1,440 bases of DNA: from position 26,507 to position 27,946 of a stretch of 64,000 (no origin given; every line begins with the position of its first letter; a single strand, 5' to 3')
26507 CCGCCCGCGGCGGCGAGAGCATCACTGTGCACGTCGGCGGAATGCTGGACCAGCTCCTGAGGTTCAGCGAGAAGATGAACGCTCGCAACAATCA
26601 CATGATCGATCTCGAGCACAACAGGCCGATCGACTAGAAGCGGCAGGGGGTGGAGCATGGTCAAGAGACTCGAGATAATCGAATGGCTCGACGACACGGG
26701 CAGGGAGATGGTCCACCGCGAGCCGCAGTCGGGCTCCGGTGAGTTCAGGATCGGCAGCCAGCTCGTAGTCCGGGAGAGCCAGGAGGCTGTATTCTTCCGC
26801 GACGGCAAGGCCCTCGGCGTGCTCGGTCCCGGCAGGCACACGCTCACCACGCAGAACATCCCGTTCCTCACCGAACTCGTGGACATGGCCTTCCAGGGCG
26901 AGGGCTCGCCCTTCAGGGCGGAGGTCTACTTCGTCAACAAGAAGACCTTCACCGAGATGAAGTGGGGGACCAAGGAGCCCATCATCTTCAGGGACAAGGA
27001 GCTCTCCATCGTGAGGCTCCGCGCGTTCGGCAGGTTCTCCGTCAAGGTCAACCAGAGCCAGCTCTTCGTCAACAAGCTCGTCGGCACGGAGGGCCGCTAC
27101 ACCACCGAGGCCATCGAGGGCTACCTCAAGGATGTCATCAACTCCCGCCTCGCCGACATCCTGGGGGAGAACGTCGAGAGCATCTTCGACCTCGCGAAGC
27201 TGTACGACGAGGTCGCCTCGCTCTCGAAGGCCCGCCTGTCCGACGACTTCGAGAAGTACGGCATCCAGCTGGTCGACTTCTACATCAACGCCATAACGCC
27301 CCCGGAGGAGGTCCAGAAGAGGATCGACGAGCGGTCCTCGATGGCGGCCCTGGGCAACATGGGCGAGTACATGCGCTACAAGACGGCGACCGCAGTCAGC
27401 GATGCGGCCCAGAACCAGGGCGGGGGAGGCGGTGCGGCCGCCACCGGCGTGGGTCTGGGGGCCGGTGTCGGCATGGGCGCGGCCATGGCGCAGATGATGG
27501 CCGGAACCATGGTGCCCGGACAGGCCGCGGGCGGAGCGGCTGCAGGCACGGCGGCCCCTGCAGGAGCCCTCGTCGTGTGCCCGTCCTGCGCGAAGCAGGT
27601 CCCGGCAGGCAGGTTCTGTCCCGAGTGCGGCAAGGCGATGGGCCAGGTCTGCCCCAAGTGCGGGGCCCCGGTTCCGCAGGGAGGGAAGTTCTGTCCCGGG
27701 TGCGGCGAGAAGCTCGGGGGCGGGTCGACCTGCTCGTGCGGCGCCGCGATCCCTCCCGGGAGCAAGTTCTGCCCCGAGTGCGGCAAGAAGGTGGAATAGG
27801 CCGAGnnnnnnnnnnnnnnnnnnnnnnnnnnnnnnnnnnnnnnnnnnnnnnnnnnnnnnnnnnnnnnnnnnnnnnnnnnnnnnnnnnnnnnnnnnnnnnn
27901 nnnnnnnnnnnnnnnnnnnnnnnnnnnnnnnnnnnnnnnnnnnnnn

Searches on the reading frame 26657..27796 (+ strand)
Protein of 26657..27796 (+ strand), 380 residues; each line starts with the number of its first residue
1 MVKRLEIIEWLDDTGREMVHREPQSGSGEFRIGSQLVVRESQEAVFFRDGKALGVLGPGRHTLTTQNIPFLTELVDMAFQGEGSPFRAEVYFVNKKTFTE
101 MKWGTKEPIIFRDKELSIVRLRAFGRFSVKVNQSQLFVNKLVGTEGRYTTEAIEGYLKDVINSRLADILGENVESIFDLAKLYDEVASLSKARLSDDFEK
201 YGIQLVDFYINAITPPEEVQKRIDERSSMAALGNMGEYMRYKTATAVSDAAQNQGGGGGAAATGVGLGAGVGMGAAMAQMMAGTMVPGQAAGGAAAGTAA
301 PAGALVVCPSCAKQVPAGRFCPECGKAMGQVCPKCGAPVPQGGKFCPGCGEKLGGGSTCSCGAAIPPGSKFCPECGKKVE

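Call 29: search_protein_families(library=pfam, proteins=[window:26657-27796:+], max_evalue=0.001)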
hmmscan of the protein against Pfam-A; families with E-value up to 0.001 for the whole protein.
window:26657-27796:+ (380 aa): 7 families
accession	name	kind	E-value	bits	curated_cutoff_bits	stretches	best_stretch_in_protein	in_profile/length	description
PF13421.11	Band_7_1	-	2.7e-60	204.1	24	1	28-230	9-210/211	SPFH domain-Band 7 family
PF01145.31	Band_7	-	1.8e-13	51.4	23.6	1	37-227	2-159/176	SPFH domain / Band 7 family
PF12773.13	DZR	-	7.3e-13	48.9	27.3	1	308-350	1-45/45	Double zinc ribbon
PF13240.11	Zn_Ribbon_1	-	8.3e-13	48.1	25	2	332-353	2-23/23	zinc-ribbon domain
PF13248.11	Zn_ribbon_3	-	1.4e-08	34.3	27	0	331-353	4-26/26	zinc-ribbon domain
PF17032.10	Zn_ribbon_15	-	4.1e-07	31.1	28.9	0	330-350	53-73/73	zinc-ribbon family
PF18912.6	DZR_2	-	7.2e-05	23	27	0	330-375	8-55/56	Double zinc ribbon domain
